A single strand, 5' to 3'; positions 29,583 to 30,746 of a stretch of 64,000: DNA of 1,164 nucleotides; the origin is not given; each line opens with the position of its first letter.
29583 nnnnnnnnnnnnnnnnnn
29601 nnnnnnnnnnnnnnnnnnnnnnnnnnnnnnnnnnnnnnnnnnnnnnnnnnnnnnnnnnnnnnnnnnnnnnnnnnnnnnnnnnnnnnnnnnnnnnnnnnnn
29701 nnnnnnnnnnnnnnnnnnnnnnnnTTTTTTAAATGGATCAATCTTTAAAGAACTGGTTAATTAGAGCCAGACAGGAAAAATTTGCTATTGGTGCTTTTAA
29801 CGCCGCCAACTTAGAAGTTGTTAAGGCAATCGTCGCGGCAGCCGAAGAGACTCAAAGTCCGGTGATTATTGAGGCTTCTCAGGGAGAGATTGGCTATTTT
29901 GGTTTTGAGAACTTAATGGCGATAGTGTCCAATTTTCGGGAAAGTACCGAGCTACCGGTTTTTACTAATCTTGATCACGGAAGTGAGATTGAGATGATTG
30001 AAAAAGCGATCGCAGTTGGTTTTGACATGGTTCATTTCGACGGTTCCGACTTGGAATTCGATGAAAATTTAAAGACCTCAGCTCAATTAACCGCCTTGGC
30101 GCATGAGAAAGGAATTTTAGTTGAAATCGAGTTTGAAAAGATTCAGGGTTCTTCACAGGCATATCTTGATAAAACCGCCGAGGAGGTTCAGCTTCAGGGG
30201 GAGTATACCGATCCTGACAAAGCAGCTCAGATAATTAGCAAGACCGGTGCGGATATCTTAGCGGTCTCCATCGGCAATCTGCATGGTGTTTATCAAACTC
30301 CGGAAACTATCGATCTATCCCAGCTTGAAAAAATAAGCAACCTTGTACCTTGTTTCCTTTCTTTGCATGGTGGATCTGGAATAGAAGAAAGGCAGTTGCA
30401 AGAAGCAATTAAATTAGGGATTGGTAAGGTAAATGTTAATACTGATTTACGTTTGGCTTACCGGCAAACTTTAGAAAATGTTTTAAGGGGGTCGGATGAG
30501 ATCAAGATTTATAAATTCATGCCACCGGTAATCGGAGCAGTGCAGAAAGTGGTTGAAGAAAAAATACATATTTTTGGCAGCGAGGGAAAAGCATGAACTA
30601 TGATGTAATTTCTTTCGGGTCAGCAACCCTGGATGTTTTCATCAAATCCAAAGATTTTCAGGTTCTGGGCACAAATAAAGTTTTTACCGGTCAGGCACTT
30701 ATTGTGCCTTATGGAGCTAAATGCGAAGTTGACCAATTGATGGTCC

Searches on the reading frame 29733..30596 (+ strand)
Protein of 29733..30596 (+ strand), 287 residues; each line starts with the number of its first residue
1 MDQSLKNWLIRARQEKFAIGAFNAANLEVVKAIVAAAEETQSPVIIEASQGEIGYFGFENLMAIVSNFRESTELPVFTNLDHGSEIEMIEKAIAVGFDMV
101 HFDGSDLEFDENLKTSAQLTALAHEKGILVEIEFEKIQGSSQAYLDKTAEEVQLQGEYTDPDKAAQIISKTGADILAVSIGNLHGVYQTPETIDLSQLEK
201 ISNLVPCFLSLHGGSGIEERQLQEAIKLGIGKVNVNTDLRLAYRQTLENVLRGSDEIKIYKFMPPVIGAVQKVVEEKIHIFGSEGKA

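Call 6: search_protein_families(library=pfam, proteins=[window:29733-30596:+], max_evalue=0.1)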
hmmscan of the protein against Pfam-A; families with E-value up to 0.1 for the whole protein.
window:29733-30596:+ (287 aa): 4 families
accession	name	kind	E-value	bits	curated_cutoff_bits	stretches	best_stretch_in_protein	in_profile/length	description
PF01116.26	F_bP_aldolase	-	4.2e-81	272.9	25.5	1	4-286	2-277/277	Fructose-bisphosphate aldolase class-II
PF08013.17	GatZ_KbaZ-like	-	0.0066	15.6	26.7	0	12-57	9-54/420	D-tagatose-1,6-bisphosphate aldolase subunit GatZ/KbaZ-like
PF02581.23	TMP-TENI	-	0.014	15.2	27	0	82-132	11-61/180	Thiamine monophosphate synthase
PF01791.15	DeoC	-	0.036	14.1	23.8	1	95-227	93-209/229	DeoC/LacD family aldolase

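Call 34: find_encoding_contigs(protein=window:29733-30596:+, flank=6000, max_places=10)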
Protein window:29733-30596:+ (287 aa): 8 contigs read that carry it; 1 place shown.
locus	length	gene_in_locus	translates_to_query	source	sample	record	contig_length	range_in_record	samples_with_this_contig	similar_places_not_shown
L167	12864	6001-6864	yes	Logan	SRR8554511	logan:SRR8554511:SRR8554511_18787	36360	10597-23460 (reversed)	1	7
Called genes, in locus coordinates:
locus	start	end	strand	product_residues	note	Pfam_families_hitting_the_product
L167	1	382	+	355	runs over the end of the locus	PF00162:PGK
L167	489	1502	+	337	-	PF00044:Gp_dh_N, PF02800:Gp_dh_C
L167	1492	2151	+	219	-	PF00834:Ribul_P_3_epim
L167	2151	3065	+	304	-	PF00456:Transketolase_N, PF13292:DXP_synthase_N (faint)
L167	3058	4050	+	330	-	PF02779:Transket_pyr, PF22613:Transketolase_C_1 (faint), PF02780:Transketolase_C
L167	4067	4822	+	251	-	-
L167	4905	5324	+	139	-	-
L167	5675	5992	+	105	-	PF00892:EamA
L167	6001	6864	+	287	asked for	PF01116:F_bP_aldolase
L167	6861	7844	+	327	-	PF00294:PfkB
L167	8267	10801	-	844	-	PF00912:Transgly, PF00905:Transpeptidase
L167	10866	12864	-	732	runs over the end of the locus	PF00912:Transgly, PF00905:Transpeptidase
